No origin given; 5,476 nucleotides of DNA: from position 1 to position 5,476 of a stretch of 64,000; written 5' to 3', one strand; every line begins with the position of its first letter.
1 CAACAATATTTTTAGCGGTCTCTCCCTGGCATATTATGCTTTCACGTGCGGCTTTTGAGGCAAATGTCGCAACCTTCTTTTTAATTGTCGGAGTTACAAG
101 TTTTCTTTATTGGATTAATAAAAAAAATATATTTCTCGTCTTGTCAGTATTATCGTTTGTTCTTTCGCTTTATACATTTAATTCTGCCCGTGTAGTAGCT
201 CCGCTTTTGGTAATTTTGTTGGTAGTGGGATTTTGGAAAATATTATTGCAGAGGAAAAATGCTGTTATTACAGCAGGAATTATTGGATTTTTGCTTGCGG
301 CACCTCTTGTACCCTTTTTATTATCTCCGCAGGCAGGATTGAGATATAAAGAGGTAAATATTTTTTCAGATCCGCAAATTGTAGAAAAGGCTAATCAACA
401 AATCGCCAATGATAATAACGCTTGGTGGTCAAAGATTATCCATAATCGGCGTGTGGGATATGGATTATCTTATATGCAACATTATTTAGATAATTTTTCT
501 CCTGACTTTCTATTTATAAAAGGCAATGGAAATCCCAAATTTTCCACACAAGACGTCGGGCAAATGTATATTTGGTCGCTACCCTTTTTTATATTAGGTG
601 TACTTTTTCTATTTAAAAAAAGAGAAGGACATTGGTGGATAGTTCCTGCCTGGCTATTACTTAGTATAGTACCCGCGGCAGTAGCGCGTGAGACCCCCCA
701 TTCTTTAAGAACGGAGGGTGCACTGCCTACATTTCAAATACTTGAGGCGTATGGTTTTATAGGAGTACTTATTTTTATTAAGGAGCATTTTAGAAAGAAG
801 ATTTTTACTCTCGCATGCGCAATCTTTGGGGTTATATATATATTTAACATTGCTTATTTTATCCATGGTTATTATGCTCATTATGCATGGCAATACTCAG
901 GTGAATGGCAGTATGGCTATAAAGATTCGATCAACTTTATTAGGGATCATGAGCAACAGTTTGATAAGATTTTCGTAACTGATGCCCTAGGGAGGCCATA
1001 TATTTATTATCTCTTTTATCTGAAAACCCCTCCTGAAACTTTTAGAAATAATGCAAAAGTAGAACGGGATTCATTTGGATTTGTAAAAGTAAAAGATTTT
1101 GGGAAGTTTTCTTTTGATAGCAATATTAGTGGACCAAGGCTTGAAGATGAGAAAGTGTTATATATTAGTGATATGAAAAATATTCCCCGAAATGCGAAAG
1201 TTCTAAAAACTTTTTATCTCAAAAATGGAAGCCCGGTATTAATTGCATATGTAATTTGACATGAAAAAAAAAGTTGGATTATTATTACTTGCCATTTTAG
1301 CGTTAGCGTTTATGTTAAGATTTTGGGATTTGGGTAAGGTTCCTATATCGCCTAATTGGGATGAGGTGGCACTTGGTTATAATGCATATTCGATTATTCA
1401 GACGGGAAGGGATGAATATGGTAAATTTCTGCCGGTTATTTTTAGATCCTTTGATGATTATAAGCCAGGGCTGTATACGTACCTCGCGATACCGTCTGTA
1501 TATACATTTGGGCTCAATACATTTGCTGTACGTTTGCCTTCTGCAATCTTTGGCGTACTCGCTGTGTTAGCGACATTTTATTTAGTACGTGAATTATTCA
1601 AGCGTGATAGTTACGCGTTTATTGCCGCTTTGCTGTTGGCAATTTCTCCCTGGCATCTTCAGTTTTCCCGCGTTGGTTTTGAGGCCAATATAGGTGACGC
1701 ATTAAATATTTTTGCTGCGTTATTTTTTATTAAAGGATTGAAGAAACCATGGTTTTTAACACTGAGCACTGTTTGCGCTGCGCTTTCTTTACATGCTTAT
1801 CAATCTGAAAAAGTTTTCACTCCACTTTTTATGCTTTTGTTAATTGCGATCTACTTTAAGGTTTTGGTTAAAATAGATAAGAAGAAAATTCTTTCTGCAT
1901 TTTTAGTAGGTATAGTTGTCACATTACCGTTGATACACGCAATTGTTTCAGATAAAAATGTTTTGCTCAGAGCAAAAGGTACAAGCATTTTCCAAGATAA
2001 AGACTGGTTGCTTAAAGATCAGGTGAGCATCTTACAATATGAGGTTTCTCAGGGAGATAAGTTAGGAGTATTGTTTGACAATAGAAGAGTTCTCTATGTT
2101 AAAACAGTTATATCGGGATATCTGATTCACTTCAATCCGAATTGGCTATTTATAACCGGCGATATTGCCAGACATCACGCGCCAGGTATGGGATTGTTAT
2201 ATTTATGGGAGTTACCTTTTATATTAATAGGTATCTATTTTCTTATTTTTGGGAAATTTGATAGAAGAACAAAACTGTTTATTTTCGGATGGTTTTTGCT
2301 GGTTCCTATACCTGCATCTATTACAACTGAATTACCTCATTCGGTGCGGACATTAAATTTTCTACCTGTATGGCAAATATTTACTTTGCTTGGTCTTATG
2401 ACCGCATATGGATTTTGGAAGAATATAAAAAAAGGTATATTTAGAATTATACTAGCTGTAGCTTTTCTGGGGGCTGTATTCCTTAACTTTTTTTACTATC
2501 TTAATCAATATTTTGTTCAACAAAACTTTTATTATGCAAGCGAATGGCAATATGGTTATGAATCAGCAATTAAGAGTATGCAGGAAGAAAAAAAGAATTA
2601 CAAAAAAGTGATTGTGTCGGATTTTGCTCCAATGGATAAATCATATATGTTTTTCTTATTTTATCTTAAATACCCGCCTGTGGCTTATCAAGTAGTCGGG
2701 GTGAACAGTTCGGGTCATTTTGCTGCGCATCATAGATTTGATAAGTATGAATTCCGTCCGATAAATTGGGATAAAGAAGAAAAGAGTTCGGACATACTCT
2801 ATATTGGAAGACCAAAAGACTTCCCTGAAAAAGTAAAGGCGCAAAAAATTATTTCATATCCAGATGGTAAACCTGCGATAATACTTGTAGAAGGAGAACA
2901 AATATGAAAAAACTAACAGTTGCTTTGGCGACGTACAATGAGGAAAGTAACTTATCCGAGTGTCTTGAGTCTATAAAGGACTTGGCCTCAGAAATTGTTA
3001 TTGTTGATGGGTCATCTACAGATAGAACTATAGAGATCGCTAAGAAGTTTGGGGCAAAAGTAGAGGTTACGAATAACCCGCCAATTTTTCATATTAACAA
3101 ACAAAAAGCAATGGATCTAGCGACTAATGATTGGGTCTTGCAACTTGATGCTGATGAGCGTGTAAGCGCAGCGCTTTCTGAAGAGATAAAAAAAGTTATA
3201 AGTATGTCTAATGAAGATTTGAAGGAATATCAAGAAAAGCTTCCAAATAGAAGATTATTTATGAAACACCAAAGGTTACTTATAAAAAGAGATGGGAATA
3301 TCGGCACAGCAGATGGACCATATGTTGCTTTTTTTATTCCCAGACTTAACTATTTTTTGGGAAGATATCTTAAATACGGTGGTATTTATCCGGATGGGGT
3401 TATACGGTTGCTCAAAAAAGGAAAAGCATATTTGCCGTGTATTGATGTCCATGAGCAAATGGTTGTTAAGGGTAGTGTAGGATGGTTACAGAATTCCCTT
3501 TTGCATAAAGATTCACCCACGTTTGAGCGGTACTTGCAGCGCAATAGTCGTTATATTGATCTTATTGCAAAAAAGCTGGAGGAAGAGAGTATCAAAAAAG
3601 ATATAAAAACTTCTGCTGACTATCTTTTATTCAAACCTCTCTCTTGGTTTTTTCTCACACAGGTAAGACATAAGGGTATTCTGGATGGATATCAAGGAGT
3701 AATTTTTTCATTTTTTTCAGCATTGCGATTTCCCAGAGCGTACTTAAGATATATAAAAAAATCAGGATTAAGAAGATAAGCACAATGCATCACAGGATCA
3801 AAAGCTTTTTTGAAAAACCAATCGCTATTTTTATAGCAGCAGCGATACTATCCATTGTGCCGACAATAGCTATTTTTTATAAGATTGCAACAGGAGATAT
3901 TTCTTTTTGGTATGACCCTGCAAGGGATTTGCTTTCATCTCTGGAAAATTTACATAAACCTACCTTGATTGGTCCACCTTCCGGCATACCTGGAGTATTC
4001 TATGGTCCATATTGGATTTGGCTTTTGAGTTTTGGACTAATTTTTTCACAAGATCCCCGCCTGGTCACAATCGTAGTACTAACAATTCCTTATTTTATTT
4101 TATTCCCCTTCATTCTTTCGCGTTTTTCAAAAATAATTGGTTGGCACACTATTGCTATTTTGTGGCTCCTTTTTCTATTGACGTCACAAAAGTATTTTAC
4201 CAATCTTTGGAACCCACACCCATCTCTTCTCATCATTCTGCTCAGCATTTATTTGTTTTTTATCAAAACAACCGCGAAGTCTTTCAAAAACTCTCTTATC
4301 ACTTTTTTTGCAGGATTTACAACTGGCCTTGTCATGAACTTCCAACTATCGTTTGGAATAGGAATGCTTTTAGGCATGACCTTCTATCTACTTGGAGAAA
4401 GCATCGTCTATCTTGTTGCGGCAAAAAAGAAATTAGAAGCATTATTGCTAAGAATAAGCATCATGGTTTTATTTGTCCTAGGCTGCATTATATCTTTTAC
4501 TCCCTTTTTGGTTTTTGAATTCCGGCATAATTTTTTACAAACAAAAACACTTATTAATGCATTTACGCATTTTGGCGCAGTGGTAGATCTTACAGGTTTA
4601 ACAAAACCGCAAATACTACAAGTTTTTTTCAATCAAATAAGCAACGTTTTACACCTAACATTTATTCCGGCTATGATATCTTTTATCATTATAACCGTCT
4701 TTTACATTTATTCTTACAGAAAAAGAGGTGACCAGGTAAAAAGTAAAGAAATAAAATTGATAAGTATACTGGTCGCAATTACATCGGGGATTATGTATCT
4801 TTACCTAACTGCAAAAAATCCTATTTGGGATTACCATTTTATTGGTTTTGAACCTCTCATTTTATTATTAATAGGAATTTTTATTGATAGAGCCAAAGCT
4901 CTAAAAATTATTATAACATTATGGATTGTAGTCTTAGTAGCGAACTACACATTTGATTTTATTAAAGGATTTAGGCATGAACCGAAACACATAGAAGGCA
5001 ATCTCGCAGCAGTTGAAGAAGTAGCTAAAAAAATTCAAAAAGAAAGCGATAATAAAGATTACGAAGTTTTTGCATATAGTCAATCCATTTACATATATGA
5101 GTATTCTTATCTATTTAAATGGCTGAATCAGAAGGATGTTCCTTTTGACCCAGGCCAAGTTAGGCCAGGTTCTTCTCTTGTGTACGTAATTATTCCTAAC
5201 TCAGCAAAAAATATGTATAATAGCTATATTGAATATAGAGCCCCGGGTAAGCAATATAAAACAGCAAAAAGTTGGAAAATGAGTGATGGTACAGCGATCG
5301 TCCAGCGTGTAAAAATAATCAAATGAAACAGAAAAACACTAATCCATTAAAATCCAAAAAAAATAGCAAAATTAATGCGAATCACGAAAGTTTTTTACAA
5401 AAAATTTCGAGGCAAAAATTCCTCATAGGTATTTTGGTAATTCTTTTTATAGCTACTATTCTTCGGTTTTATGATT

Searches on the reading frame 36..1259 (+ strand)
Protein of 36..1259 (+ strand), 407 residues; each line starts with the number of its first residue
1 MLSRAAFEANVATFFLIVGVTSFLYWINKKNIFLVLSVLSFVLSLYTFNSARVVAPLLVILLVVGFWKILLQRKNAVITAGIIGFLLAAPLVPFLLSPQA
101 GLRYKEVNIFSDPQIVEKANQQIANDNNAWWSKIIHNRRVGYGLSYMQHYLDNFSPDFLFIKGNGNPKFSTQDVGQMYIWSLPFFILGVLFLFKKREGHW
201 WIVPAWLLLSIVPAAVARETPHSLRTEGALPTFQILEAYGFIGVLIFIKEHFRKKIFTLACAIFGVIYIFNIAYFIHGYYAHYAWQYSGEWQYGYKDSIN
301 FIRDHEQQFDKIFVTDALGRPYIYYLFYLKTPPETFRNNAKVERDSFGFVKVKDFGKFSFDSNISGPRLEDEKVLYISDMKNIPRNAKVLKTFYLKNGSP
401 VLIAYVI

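Call 7: search_protein_families(library=pfam, proteins=[window:36-1259:+], max_evalue=0.001)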
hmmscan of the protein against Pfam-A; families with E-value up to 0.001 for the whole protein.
window:36-1259:+ (407 aa): 0 families

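Call 46: search_protein_families(library=pfam, proteins=[window:36-1259:+], max_evalue=5)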
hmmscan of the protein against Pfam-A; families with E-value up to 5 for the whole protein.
window:36-1259:+ (407 aa): 3 families
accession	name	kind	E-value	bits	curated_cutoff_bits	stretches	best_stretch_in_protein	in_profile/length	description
PF12911.12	OppC_N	-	0.19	12.1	23.9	1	66-98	6-38/53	N-terminal TM domain of oligopeptide transport permease C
PF24961.1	NfeD_membrane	-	0.81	10.2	26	1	10-87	1-81/119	NfeD integral membrane domain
PF04093.17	MreD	-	1.6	9.3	24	1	32-86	9-63/158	rod shape-determining protein MreD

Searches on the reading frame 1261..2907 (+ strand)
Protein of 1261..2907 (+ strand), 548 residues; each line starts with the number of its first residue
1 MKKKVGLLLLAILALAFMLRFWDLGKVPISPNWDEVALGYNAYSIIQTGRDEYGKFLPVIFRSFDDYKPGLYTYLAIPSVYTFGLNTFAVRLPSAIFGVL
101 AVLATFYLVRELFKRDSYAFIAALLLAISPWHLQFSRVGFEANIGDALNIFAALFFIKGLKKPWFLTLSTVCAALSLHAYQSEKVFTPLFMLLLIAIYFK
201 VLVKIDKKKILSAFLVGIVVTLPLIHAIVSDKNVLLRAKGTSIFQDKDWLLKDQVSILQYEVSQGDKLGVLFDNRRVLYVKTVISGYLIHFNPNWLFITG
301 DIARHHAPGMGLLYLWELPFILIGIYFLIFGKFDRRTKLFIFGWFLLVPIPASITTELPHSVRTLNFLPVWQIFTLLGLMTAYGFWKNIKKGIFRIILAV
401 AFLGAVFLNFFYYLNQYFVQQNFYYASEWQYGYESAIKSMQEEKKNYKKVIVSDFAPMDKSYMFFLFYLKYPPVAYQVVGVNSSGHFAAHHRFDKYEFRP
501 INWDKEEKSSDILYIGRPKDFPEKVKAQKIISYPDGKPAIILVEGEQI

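Call 7: search_protein_families(library=pfam, proteins=[window:1261-2907:+], max_evalue=0.001)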
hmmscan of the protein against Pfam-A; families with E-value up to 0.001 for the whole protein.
window:1261-2907:+ (548 aa): 2 families
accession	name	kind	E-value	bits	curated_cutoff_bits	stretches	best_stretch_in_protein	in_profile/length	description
PF02366.24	PMT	-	4.4e-10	40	22.7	1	12-137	3-132/245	Dolichyl-phosphate-mannose-protein mannosyltransferase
PF13231.12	PMT_2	-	1.8e-08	35.2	26.1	1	70-224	4-157/160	Dolichyl-phosphate-mannose-protein mannosyltransferase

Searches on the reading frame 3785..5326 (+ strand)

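Call 7: search_protein_families(library=pfam, proteins=[window:3785-5326:+], max_evalue=0.001)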
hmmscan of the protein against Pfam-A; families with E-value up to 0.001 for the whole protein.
window:3785-5326:+ (513 aa): 0 families

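Call 46: search_protein_families(library=pfam, proteins=[window:3785-5326:+], max_evalue=5)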
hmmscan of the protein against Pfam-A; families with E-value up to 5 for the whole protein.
window:3785-5326:+ (513 aa): 1 family
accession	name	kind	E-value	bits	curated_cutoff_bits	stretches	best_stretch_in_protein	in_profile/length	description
PF22219.1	DUF3829_2nd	-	0.16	12.5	27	1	391-441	52-102/104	DUF3829-like, C-terminal domain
